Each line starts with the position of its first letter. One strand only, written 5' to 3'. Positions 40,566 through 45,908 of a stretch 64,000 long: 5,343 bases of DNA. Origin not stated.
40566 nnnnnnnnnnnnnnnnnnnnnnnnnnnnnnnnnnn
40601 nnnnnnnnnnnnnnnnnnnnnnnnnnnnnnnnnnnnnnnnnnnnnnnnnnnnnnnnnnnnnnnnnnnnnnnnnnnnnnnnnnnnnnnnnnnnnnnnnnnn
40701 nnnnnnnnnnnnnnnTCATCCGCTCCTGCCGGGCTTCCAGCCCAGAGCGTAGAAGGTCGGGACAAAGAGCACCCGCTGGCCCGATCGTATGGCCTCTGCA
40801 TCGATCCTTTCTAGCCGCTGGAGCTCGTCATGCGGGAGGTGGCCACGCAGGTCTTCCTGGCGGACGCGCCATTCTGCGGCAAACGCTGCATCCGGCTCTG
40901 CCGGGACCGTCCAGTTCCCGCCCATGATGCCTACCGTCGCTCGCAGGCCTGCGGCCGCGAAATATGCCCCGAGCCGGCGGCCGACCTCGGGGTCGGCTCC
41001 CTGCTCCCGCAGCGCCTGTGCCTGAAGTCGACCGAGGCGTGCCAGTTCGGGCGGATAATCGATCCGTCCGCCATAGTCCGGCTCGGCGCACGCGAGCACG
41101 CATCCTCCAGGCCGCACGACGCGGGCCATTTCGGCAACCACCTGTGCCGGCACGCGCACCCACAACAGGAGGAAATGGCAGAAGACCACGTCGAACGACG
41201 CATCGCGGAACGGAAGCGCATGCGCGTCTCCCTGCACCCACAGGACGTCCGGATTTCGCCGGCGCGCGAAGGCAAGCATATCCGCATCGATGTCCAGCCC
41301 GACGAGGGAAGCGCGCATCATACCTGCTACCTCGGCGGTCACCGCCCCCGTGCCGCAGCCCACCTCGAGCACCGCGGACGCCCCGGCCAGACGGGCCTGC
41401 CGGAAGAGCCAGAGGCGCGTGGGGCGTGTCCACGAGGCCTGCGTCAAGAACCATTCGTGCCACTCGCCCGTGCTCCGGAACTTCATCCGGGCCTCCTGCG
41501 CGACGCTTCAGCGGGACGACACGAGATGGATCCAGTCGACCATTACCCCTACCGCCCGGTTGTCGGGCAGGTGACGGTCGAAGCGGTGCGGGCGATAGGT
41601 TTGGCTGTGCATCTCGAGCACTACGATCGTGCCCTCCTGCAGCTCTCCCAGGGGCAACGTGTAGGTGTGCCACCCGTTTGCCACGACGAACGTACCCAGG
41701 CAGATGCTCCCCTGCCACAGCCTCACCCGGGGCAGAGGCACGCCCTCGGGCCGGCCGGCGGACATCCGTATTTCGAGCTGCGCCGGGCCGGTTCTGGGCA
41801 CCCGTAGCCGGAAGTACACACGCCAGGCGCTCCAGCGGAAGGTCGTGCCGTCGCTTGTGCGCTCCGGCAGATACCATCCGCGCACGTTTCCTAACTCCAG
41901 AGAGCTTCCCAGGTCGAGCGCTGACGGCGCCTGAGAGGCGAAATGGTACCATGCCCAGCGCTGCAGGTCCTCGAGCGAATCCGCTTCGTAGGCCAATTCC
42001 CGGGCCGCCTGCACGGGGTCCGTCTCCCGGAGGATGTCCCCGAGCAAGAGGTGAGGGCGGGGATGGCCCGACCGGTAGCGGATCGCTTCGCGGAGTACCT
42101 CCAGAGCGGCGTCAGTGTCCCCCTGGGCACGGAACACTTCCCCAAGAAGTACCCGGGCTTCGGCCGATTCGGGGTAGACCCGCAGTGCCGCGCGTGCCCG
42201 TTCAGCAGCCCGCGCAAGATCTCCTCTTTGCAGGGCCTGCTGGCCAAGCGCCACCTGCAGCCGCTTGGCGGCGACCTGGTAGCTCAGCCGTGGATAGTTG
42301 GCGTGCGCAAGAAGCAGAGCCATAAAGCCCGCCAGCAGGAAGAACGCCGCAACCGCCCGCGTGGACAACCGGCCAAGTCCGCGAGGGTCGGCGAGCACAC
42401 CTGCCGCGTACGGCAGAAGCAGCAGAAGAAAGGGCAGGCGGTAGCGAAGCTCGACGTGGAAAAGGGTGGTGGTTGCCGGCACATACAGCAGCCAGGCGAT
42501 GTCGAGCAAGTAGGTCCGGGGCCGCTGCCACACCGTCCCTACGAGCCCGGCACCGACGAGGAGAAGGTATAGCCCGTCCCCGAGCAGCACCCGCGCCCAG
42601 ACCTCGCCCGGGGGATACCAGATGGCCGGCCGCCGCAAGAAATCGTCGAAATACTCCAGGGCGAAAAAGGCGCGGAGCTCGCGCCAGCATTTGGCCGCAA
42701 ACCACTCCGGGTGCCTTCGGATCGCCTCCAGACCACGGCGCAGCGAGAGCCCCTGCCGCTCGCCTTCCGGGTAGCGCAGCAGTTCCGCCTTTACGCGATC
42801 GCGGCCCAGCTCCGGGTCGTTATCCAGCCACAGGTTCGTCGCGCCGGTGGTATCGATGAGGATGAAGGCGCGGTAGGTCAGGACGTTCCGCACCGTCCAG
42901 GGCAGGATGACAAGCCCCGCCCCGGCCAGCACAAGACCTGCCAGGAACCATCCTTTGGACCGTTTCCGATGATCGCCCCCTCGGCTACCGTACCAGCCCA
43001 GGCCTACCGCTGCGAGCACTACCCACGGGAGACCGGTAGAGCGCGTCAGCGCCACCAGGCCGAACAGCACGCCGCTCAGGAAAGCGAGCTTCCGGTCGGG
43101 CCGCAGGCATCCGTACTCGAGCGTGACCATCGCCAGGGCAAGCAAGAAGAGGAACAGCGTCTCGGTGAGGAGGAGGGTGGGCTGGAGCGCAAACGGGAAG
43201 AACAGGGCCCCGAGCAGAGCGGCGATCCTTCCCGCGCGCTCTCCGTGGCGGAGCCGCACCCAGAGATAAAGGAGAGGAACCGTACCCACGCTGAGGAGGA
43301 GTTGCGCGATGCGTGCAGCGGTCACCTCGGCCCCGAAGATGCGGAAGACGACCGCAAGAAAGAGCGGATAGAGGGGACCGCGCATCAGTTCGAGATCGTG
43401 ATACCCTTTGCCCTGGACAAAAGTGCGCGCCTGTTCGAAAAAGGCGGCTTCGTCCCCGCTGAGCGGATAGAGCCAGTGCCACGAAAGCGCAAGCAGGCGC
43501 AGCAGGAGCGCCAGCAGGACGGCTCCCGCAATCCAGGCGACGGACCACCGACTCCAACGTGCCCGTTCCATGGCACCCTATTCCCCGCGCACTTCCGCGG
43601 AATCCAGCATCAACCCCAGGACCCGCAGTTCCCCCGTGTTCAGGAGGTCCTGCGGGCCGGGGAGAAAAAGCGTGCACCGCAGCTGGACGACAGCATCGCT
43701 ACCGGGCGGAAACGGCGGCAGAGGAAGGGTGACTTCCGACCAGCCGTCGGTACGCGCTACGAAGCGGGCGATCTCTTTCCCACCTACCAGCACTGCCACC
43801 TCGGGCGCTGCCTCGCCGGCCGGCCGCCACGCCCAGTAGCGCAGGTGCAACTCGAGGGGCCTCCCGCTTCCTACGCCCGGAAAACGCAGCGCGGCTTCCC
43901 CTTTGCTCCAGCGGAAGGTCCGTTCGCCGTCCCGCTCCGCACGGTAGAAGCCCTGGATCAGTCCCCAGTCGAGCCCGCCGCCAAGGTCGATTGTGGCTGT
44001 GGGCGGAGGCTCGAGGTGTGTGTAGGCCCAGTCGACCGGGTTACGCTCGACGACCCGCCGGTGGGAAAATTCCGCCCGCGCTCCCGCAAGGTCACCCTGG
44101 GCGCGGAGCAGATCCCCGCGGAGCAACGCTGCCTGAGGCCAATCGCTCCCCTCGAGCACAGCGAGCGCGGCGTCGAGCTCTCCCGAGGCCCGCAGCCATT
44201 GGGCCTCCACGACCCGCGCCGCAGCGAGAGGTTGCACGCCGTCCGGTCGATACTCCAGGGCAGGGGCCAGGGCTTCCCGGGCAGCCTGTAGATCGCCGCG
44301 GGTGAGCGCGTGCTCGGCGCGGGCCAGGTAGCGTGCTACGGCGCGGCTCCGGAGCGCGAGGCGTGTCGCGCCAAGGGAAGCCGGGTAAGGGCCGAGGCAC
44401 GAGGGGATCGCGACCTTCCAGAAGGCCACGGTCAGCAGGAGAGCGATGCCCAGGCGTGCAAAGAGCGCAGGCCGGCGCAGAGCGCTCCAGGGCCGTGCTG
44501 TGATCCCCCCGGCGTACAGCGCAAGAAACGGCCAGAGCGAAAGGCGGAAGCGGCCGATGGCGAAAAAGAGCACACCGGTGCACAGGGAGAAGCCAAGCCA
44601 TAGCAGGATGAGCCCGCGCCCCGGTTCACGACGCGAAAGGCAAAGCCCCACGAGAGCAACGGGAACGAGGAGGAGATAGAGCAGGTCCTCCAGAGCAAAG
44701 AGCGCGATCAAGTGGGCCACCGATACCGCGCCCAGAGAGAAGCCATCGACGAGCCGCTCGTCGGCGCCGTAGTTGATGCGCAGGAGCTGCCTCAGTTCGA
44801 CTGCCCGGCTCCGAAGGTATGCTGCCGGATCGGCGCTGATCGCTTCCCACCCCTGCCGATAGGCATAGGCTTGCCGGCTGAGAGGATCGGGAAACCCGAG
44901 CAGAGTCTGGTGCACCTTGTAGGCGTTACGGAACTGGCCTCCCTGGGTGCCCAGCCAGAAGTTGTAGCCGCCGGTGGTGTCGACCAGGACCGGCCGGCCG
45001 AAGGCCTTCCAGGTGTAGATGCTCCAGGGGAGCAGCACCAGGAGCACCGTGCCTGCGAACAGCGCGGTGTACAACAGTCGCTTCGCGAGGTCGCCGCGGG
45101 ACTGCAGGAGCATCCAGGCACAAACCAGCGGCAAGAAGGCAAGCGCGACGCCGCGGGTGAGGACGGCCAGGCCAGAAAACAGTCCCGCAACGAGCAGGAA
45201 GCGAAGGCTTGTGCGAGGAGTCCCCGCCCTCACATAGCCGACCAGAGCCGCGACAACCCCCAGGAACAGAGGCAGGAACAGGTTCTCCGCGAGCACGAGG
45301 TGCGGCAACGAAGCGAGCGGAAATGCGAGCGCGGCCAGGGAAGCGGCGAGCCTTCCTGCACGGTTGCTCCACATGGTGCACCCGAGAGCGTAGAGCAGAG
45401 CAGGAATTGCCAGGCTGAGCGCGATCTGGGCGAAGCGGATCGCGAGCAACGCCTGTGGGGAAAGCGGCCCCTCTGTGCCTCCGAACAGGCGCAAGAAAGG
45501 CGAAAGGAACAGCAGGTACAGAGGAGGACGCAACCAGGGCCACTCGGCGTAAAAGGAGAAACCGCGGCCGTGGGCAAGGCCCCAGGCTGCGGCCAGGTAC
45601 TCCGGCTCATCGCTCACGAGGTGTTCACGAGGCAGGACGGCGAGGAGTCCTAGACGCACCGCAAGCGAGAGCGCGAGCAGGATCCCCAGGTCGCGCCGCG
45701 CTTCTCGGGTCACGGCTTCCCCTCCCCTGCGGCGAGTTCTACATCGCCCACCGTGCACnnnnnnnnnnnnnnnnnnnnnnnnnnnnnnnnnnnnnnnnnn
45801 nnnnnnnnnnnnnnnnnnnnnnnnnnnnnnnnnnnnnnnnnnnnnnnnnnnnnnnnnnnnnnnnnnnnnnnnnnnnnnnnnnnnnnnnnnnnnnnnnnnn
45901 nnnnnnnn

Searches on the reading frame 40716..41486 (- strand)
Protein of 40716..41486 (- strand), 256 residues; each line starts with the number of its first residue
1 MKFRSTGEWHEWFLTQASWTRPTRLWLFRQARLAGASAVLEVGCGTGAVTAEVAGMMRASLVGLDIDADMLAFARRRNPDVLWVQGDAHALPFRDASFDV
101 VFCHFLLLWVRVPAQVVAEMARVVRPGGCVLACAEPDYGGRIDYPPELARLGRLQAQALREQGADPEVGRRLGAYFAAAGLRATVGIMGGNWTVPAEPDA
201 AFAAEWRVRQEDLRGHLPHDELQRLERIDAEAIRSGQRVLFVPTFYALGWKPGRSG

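Call 44: search_protein_families(library=pfam, proteins=[window:40716-41486:-], max_evalue=0.00001)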
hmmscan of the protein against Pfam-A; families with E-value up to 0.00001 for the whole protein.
window:40716-41486:- (256 aa): 8 families
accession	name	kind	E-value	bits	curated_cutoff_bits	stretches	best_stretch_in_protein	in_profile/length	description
PF08241.18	Methyltransf_11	-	2.6e-26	92.5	21.2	1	40-131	1-94/95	Methyltransferase domain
PF13649.12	Methyltransf_25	-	9.5e-25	87.6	27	1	39-128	1-97/97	Methyltransferase domain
PF13847.12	Methyltransf_31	-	2.2e-16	60.3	27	1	36-133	4-110/145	Methyltransferase domain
PF08242.18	Methyltransf_12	-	3.1e-16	60.3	30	1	40-129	1-97/98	Methyltransferase domain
PF01209.24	Ubie_methyltran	-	2.2e-13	50.6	20.1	1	36-131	48-150/233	ubiE/COQ5 methyltransferase family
PF13489.12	Methyltransf_23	-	1.9e-08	34.6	27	1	35-182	22-160/164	Methyltransferase domain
PF03141.22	Methyltransf_29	-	4.2e-06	26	23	1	38-138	120-223/506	Putative S-adenosyl-L-methionine-dependent methyltransferase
PF07021.18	MetW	-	5.1e-06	26.7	21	1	36-125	14-103/193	Methionine biosynthesis protein MetW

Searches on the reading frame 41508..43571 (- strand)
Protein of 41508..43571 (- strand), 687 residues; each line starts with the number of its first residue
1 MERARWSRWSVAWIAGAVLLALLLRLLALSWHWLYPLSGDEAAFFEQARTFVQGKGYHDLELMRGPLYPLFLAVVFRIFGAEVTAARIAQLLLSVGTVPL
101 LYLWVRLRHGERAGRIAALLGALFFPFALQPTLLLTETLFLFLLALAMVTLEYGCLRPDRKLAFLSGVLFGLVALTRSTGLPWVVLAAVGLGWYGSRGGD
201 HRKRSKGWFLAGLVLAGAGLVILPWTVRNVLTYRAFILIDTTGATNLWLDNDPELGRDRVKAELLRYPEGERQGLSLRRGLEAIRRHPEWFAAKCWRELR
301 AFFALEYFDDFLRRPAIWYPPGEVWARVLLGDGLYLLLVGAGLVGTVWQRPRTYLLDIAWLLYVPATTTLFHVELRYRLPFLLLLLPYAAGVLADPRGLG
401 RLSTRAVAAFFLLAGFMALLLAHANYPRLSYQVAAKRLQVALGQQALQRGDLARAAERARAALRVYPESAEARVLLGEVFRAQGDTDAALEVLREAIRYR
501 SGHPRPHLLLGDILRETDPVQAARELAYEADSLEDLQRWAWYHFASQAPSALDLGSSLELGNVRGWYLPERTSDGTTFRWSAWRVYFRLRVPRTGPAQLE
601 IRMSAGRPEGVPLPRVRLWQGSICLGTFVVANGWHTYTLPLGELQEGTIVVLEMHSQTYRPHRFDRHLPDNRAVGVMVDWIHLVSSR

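Call 44: search_protein_families(library=pfam, proteins=[window:41508-43571:-], max_evalue=0.00001)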
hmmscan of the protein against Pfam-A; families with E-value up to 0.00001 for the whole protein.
window:41508-43571:- (687 aa): 5 families
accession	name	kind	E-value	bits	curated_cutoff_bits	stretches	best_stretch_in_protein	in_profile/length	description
PF13432.12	TPR_16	-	4.9e-13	49.7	32.7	1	441-498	2-59/65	Tetratricopeptide repeat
PF14559.12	TPR_19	-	2e-12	47.7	25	1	446-511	1-66/68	Tetratricopeptide repeat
PF13231.12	PMT_2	-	9.2e-10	39.4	26.1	1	65-216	3-150/160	Dolichyl-phosphate-mannose-protein mannosyltransferase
PF13428.12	TPR_14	-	3.9e-07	30.5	23.5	0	437-478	2-43/44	Tetratricopeptide repeat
PF13414.12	TPR_11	-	5.4e-07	29.6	26.8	0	477-514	1-38/42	TPR repeat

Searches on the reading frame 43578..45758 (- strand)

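Call 44: search_protein_families(library=pfam, proteins=[window:43578-45758:-], max_evalue=0.00001)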
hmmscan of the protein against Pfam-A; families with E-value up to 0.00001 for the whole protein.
window:43578-45758:- (726 aa): 2 families
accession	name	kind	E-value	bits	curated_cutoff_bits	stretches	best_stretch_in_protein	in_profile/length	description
PF09976.15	TPR_21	-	4.1e-07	30.4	25.5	1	476-565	78-170/193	Tetratricopeptide repeat-like domain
PF13231.12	PMT_2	-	3.5e-06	27.8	26.1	1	77-246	2-158/160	Dolichyl-phosphate-mannose-protein mannosyltransferase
